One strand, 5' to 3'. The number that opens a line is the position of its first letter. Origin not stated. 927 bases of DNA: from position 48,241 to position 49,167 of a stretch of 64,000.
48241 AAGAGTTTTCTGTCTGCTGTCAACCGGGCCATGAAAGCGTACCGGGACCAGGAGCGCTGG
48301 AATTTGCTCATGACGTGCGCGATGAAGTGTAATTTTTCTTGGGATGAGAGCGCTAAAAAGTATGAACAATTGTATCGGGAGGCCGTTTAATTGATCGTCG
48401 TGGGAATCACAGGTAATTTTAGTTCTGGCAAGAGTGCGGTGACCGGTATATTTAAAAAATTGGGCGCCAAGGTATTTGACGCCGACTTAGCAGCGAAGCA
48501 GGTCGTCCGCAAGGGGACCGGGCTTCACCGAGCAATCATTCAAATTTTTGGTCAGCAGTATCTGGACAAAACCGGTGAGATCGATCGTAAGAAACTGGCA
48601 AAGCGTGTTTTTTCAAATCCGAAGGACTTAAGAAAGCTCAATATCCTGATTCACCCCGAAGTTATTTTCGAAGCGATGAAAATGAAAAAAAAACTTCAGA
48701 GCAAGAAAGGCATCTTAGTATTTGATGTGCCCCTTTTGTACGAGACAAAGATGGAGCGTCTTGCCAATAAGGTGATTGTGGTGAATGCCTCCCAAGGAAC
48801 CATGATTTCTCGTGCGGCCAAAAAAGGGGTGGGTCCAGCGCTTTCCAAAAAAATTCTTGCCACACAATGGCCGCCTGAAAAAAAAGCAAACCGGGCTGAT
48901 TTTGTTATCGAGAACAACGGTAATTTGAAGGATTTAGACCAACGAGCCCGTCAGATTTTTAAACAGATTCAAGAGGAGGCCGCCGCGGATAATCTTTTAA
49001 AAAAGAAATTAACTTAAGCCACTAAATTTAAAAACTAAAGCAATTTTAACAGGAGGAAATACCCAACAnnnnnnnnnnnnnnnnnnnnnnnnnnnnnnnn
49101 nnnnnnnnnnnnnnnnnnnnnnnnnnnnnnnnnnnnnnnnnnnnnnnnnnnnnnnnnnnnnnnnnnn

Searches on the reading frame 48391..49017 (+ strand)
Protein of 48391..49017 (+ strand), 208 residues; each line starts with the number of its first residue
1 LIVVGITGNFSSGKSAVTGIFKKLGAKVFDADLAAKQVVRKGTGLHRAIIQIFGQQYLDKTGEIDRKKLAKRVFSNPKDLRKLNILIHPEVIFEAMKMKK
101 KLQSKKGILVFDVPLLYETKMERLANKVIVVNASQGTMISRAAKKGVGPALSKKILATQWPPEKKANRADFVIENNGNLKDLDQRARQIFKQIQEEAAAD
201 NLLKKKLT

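Call 64: search_protein_families(library=pfam, proteins=[window:48391-49017:+], max_evalue=0.00001)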
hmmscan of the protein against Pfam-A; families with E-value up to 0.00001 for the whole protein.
window:48391-49017:+ (208 aa): 1 family
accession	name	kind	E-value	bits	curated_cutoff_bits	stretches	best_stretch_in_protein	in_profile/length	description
PF01121.26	CoaE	-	1.2e-47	162.4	27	1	2-181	1-180/180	Dephospho-CoA kinase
